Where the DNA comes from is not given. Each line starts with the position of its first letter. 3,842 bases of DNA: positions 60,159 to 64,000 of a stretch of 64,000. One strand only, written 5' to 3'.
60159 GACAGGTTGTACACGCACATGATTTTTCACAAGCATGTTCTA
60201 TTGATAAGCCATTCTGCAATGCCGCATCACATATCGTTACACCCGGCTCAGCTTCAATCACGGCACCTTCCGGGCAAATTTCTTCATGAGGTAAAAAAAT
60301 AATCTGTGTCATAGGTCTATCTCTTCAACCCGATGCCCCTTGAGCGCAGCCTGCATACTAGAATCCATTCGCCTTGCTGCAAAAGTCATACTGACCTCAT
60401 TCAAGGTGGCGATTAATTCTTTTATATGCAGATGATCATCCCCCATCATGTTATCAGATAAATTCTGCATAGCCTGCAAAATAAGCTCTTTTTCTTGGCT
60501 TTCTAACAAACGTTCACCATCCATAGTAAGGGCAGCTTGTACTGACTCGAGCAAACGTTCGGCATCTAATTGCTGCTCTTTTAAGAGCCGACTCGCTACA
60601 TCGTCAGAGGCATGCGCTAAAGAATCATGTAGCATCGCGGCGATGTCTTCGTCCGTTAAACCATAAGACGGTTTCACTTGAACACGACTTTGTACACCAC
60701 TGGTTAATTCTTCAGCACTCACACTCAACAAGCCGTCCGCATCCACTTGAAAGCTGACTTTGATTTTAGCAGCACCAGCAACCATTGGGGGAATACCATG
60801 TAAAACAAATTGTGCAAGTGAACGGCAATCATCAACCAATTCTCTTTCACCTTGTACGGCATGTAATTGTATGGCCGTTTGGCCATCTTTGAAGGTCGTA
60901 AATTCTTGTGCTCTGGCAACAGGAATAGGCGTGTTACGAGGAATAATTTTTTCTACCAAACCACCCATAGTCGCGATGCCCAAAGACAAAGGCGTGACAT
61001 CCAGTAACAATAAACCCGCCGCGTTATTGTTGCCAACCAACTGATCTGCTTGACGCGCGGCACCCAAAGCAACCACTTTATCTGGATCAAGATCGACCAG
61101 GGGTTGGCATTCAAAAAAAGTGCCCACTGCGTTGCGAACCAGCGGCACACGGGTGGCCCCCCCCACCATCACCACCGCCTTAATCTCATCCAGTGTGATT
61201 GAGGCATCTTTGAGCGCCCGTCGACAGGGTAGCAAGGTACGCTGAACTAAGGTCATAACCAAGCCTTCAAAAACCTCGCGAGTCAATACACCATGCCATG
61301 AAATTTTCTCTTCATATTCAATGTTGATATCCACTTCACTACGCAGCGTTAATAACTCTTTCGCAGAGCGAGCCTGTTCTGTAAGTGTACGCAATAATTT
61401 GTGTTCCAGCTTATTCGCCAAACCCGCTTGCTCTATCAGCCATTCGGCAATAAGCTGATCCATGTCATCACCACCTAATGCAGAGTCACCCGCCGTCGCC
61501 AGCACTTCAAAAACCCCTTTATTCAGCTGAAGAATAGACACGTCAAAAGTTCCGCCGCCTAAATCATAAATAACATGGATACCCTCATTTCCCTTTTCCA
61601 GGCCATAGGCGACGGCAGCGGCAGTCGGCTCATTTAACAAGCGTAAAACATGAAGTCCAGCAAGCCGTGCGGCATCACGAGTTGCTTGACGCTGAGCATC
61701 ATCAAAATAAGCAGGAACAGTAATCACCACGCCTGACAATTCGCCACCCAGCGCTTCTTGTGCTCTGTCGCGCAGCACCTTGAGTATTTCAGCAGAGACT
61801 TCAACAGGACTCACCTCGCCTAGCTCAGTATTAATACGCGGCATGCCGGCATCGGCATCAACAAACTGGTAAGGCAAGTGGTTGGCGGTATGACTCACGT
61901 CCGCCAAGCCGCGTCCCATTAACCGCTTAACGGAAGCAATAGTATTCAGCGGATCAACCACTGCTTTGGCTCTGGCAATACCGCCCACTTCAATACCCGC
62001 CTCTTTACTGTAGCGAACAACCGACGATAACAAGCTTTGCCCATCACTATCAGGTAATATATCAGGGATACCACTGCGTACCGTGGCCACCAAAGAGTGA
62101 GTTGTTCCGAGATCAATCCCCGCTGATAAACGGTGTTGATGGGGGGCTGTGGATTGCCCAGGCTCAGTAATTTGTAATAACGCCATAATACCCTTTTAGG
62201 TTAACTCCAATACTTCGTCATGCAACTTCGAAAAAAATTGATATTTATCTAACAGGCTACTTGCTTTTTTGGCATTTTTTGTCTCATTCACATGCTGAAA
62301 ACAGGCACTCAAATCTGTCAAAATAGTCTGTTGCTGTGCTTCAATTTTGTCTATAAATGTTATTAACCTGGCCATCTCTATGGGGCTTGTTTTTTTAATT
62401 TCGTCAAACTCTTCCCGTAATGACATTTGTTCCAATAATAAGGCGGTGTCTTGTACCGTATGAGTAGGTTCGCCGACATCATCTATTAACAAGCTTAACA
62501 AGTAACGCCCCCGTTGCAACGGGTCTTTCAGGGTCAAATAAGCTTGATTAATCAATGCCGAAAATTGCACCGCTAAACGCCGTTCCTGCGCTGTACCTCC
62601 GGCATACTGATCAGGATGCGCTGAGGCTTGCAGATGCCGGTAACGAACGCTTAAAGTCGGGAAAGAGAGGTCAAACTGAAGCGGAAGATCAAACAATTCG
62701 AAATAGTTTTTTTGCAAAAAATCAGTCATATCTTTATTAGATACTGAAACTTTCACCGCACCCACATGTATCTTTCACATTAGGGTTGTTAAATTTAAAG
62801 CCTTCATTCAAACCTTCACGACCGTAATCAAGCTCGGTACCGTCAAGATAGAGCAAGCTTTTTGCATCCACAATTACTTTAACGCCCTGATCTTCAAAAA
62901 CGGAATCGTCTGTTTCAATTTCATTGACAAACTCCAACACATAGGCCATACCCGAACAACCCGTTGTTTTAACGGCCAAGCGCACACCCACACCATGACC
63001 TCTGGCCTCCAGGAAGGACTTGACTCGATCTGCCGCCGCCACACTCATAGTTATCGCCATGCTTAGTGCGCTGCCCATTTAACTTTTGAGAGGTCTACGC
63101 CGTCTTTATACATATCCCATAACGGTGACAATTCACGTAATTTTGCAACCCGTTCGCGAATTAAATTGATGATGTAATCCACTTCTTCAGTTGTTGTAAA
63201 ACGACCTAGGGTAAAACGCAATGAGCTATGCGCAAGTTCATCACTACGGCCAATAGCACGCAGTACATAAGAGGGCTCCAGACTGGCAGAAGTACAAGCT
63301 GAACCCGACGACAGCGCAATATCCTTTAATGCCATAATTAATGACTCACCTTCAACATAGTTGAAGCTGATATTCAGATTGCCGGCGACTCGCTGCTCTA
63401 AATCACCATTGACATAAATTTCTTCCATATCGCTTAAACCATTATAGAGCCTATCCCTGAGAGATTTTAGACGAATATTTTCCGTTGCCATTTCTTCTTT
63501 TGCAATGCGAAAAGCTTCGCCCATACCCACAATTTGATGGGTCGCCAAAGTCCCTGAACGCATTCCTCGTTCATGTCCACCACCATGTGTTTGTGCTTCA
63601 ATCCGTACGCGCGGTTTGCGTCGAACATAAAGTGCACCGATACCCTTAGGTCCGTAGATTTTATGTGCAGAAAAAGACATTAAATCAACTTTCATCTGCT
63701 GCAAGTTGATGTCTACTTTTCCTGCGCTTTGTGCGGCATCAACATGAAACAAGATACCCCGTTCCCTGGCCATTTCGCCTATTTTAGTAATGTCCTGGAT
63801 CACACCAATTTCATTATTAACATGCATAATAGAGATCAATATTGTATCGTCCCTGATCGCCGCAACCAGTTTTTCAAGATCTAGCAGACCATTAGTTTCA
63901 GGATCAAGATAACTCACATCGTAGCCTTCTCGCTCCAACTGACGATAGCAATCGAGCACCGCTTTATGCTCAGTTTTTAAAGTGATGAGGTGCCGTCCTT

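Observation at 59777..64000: ISC operon with iscA starting 2 nt after the iscS stop: no iscU at its canonical position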

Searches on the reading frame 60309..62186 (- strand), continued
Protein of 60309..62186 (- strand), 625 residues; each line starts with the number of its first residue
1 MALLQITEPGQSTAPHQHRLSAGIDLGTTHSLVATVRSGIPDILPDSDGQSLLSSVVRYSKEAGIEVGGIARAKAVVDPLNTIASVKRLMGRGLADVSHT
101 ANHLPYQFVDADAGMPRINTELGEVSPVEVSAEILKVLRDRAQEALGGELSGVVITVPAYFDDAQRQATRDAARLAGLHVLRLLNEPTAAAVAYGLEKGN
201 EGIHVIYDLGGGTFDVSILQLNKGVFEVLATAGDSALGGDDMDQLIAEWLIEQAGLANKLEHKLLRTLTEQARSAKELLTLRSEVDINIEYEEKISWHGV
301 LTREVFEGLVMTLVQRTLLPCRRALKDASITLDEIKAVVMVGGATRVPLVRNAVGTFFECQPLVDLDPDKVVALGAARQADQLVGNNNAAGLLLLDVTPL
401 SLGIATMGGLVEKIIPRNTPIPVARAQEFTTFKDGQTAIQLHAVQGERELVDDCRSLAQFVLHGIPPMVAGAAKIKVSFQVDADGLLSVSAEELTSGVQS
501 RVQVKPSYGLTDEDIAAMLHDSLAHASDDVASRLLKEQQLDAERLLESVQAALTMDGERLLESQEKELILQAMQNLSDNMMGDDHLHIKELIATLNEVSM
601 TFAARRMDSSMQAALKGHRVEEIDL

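Call 54: find_encoding_contigs(protein=P0026, flank=10000, max_places=1)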
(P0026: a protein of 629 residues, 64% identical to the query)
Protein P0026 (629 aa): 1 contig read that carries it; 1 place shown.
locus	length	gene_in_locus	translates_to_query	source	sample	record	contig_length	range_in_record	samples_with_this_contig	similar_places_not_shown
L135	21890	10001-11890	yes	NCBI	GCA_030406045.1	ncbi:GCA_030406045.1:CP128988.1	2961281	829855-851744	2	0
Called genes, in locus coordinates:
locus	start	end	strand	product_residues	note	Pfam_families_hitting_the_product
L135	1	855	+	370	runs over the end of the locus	PF02405:MlaE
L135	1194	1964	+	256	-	PF00005:ABC_tran, PF13191:AAA_16 (weak), PF13304:AAA_21 (weak)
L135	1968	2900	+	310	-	PF02470:MlaD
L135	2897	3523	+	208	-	PF03886:ABC_trans_aux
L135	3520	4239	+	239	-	PF00588:SpoU_methylase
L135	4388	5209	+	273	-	PF00132:Hexapep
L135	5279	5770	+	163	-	PF02082:Rrf2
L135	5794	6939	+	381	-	PF00266:Aminotran_5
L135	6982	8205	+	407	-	PF00266:Aminotran_5, PF01041:DegT_DnrJ_EryC1 (weak), PF01212:Beta_elim_lyase (weak)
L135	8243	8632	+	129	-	PF01592:NifU_N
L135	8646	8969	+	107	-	PF01521:Fe-S_biosyn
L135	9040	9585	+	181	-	PF07743:HSCB_C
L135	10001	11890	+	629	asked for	PF00012:HSP70, PF06723:MreB_Mbl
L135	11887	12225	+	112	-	PF00111:Fer2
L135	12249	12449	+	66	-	PF04384:Fe-S_assembly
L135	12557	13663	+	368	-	PF21016:RlmN_N, PF04055:Radical_SAM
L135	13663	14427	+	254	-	PF13432:TPR_16 (weak), PF13414:TPR_11 (weak), PF14559:TPR_19 (weak), PF25062:ARM_TT21_N (weak), PF00515:TPR_1, PF07719:TPR_2, PF13181:TPR_8 (weak), PF13424:TPR_12, +7 more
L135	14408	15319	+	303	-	PF12844:HTH_19 (faint), PF13413:HTH_25, PF13464:RodZ_C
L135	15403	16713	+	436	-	PF13393:tRNA-synt_His, PF00587:tRNA-synt_2b, PF03129:HGTP_anticodon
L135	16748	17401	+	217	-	PF09976:TPR_21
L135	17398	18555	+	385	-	PF01011:PQQ (faint), PF13360:PQQ_2 (weak), PF13570:Beta-prop_ACSF4, PF13360:PQQ_2, PF13570:Beta-prop_ACSF4 (weak), PF13360:PQQ_2 (weak)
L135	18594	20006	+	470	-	PF00005:ABC_tran (faint), PF01926:MMR_HSR1, PF02421:FeoB_N, PF00009:GTP_EFTU, PF01926:MMR_HSR1, PF02421:FeoB_N, PF04548:AIG1 (weak), PF14714:KH_dom-like, +5 more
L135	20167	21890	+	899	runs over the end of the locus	PF08448:PAS_4, PF13188:PAS_8 (weak), PF13426:PAS_9 (weak), PF01590:GAF (weak), PF13185:GAF_2, PF13492:GAF_3, PF00990:GGDEF, PF00563:EAL, +1 more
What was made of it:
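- Tried and rejected: A cultured relative from the HscA hit list, Thiohalobacter sp. IOR34, turned out to have the canonical operon (call 54).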

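Call 63: find_homologous_proteins(query=L012:4714-5103:+, max_evalue=1e-10)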
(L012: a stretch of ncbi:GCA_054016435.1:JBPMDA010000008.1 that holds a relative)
Query L012:4714-5103:+ (129 aa): 8000 proteins with E <= 1e-10 among 8000 candidates; the best 120 are listed.
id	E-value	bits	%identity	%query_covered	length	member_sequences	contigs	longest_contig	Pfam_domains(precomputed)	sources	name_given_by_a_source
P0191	1.3e-77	276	100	100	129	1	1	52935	PF01592.22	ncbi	-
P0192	1.4e-71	256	95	98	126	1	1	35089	PF01592.22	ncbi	-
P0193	3.0e-71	255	95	97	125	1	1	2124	PF01592.22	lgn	-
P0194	1.4e-70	253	93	99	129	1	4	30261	PF01592.22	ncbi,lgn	-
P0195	7.5e-70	251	94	98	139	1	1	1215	PF01592.22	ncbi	-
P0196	8.7e-70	250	92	98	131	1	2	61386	PF01592.22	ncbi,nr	ncbi:MAG: Fe-S cluster assembly scaffold IscU [Gammaproteobacteria bacterium]|nr:Fe-S cluster assemb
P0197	2.3e-69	249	92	98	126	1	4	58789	PF01592.22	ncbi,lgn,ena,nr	ncbi:MAG TPA: Fe-S cluster assembly scaffold IscU [Gammaproteobacteria bacterium]|nr:Fe-S cluster as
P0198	2.6e-69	249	91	99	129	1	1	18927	PF01592.22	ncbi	-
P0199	4.2e-69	248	91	99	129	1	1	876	PF01592.22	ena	-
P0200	9.8e-67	241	87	98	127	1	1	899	PF01592.22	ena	-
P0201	1.2e-66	240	87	98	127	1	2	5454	PF01592.22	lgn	-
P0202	1.6e-66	240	89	97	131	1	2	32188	PF01592.22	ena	-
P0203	1.6e-66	240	90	97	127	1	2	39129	PF01592.22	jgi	jgi:nitrogen fixation NifU-like protein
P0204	1.6e-66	240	87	98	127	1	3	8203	PF01592.22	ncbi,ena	ncbi:MAG TPA: Fe-S cluster assembly scaffold IscU [Gammaproteobacteria bacterium]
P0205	2.1e-66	239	87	98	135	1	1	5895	PF01592.22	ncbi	-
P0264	3.6e-65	236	87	98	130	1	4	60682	PF01592.22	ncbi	-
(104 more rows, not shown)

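Call 69: find_encoding_contigs(protein=P0194, flank=6000, max_places=4)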
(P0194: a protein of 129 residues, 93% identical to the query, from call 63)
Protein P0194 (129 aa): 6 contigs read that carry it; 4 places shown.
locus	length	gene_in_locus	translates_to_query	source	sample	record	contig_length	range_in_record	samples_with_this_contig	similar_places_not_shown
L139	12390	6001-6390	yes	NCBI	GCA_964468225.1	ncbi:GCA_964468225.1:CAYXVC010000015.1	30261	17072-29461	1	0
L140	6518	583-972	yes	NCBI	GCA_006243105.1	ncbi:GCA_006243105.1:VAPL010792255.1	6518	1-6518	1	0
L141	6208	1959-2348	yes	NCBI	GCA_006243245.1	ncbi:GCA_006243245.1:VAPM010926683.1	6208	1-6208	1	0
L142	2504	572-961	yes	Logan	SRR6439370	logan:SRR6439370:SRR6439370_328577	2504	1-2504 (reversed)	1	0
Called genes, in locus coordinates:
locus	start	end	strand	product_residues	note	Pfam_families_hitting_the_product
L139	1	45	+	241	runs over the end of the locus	PF11306:DUF3108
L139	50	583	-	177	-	PF22769:DCD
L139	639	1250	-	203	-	PF10609:ParA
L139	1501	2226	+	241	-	PF00588:SpoU_methylase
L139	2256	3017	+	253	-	PF25087:GMPPB_C (faint), PF00132:Hexapep (weak)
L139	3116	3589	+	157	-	PF02082:Rrf2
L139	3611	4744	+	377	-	PF00266:Aminotran_5, PF00155:Aminotran_1_2 (weak)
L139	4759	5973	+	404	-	PF00266:Aminotran_5, PF00155:Aminotran_1_2, PF01053:Cys_Met_Meta_PP (weak), PF01212:Beta_elim_lyase (weak)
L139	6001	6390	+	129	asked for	PF01592:NifU_N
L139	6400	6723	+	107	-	PF01521:Fe-S_biosyn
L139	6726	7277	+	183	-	PF00226:DnaJ (weak), PF07743:HSCB_C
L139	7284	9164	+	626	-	PF00012:HSP70, PF06723:MreB_Mbl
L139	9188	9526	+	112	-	PF00111:Fer2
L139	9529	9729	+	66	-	PF04384:Fe-S_assembly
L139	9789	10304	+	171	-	PF07603:Lcl_C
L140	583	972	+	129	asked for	PF01592:NifU_N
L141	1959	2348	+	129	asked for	PF01592:NifU_N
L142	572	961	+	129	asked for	PF01592:NifU_N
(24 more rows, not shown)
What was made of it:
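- Checked: A different organism in the sister assemblies of the same project has a normal iscS-iscU-iscA (call 69), so the pipeline does recover iscU when it is present.
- A canonical iscSUA operon was recovered from the same sample series (call 69).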

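Call 70: find_encoding_contigs(protein=P0264, flank=6000, max_places=4)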
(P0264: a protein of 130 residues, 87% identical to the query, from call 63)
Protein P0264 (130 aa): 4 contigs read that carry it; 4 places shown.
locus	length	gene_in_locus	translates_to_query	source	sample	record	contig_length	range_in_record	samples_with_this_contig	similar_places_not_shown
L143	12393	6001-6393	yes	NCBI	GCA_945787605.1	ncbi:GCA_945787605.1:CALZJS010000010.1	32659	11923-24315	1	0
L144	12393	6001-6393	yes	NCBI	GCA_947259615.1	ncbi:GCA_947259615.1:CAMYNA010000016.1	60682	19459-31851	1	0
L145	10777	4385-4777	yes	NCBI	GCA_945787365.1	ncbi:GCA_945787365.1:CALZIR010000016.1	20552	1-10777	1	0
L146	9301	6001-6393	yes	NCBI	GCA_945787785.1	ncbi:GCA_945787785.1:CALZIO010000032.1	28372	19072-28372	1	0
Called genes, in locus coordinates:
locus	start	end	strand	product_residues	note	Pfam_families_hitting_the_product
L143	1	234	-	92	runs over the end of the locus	-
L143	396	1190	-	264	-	PF00459:Inositol_P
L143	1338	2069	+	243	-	PF00588:SpoU_methylase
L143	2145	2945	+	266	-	PF00132:Hexapep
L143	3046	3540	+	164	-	PF02082:Rrf2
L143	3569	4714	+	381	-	PF00266:Aminotran_5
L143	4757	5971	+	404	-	PF00266:Aminotran_5, PF00155:Aminotran_1_2, PF01212:Beta_elim_lyase (weak)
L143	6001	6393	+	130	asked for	PF01592:NifU_N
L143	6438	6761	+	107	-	PF01521:Fe-S_biosyn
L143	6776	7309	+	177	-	PF00226:DnaJ (weak), PF07743:HSCB_C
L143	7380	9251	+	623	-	PF00012:HSP70, PF06723:MreB_Mbl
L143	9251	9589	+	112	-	PF00111:Fer2, PF13510:Fer2_4 (weak)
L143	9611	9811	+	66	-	PF04384:Fe-S_assembly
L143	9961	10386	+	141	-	PF00334:NDK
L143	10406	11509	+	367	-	PF21016:RlmN_N, PF04055:Radical_SAM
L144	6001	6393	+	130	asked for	PF01592:NifU_N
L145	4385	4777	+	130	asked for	PF01592:NifU_N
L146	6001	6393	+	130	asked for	PF01592:NifU_N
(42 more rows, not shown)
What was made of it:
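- Tried and rejected: The two candidates with the window organism's source signature were canonical operons of other organisms (calls 69, 70).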

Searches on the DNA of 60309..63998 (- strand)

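Call 27: search_dna_similar(query=window:60309-63998:-, collection=ecoli_genomes, mode=distant, max_rows=3)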
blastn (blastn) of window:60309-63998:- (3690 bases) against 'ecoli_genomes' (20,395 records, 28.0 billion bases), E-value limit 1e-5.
Records with a match: 5426; places in all: 5485; records where one place covers at least 80% of the query: 0.
Genomes with a match: 5426 of 5426; with a place that covers at least 80% of the query: 0. Places per genome that has any: lowest 1, median 1, highest 2. On chromosomes: 5485 places; on plasmids: 0.
Best place of each record, by identity: 60-80% 5426.
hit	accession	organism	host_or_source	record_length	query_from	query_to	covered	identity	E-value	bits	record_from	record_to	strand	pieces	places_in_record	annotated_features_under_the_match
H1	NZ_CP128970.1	Escherichia coli strain TUM1886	missing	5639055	6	3366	57%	66.9%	1e-88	584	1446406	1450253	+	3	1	hscA: Fe-S protein assembly chaperone HscA | iscS: cysteine desulfurase | hscB: co-chaperone HscB | iscU: Fe-S cluster assembly scaffold IscU | iscA: iron-sulfur cluster assembly protein IscA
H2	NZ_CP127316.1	Escherichia coli strain Ch1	Gallus gallus domesticus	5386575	6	3366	57%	66.9%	1e-88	584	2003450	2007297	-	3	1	hscA: Fe-S protein assembly chaperone HscA | iscS: cysteine desulfurase | hscB: co-chaperone HscB | iscU: Fe-S cluster assembly scaffold IscU | iscA: iron-sulfur cluster assembly protein IscA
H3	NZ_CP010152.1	Escherichia coli strain D9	dog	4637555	6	3366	54%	68.0%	4e-82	670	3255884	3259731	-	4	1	hscA: Fe-S protein assembly chaperone HscA | iscS: cysteine desulfurase | hscB: co-chaperone HscB | iscU: Fe-S cluster assembly scaffold IscU | iscA: iron-sulfur cluster assembly protein IscA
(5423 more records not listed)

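Call 28: get_annotated_region(hit=H1, flank=2500)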
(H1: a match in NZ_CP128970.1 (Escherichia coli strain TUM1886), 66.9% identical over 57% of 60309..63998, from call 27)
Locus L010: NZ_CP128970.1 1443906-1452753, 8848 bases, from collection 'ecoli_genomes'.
description: Escherichia coli strain TUM1886 chromosome, complete genome
organism: Escherichia coli strain TUM1886 (NCBI taxid 562)
replicon: chromosome; assembly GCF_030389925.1
host: missing; source: missing; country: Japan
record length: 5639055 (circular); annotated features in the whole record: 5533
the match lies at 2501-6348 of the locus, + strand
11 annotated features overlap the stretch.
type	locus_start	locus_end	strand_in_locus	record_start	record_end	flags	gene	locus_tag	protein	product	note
CDS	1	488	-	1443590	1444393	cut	suhB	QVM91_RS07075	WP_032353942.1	inositol-1-monophosphatase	-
CDS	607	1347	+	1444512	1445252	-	trmJ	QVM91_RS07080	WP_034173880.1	tRNA (cytosine(32)/uridine(32)-2'-O)-methyltransferase TrmJ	-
CDS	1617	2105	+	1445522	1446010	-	iscR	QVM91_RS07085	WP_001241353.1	Fe-S cluster assembly transcriptional regulator IscR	-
CDS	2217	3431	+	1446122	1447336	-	iscS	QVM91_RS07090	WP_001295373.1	cysteine desulfurase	-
CDS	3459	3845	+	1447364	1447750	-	iscU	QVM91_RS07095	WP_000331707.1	Fe-S cluster assembly scaffold IscU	-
CDS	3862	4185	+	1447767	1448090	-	iscA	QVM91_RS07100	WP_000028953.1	iron-sulfur cluster assembly protein IscA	-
CDS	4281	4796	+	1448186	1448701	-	hscB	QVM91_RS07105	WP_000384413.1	co-chaperone HscB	-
CDS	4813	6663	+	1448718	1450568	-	hscA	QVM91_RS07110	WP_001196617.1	Fe-S protein assembly chaperone HscA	-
CDS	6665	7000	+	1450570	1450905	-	fdx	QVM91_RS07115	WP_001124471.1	ISC system 2Fe-2S type ferredoxin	-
CDS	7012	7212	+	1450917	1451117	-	iscX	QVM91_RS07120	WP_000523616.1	Fe-S cluster assembly protein IscX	-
CDS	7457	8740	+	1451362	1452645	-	pepB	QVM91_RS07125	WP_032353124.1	aminopeptidase PepB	-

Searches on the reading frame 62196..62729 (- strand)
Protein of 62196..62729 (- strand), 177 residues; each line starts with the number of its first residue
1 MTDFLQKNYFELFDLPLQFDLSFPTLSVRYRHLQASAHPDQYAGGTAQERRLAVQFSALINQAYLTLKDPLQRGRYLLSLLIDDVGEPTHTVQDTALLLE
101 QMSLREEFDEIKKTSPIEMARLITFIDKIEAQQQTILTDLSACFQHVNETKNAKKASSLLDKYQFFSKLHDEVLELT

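Call 3: search_protein_families(library=ncbifam, proteins=[window:62196-62729:-])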
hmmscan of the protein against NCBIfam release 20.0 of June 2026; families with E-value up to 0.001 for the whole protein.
window:62196-62729:- (177 aa): 4 families
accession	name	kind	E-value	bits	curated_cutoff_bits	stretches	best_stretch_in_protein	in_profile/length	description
NF003449.0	PRK05014.1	equivalog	3.1e-43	147.9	189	1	8-174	2-163/172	co-chaperone HscB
NF002935.0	PRK03578.1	equivalog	2.7e-35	122.5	198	1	5-174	4-168/176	Fe-S protein assembly co-chaperone HscB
NF001420.0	PRK00294.1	equivalog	7.7e-33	114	169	1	8-176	5-167/173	co-chaperone HscB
TIGR00714.1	hscB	equivalog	9.7e-32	110.2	46.75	1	24-174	6-149/156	Fe-S protein assembly co-chaperone HscB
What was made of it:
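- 62196..62729 (-): hscB, J-type co-chaperone, 177 aa. An alternative GTG start at 62765 would overlap iscA. NCBIfam HscB models (call 3).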

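Call 9: find_related_loci(query=window:62196-62729:-, collection=genome_contigs, flank=10000)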
Query window:62196-62729:- (177 aa) in genome_contigs; peptide patterns used: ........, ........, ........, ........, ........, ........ (x = any residue, [..] = any of these).
343 stretches matched a pattern; 3 encode a relative of the query (tblastn E <= 1e-3); 3 distinct loci.
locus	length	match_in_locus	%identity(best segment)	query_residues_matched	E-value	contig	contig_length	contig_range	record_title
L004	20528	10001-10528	88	1-177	2e-103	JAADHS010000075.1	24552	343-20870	MAG: Gammaproteobacteria bacterium isolate M_MetaBat.201 contig-127_4836, whole genome shotgun sequence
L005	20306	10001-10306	45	5-106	3e-25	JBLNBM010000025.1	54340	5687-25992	MAG: Bacteroidota bacterium isolate MAG151 PRJNA951521_bin12_renamed_24, whole genome shotgun sequence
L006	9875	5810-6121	48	8-110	3e-21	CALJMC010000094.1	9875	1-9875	MAG: uncultured Rickettsiales bacterium isolate H2_Bin_METABAT__2_sub_1 genome assembly, contig: c_000000727523, whole g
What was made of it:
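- On ISC Fe-S cluster assembly system (iscRSUA-hscBA-fdx-iscX): The single genome-collection scan was spent on call 9 and no whole genome could be read.
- Tried and rejected: In hindsight, the single genome-collection scan (call 9, HscB query, only 3 loci) would have been better spent on an IscU search.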
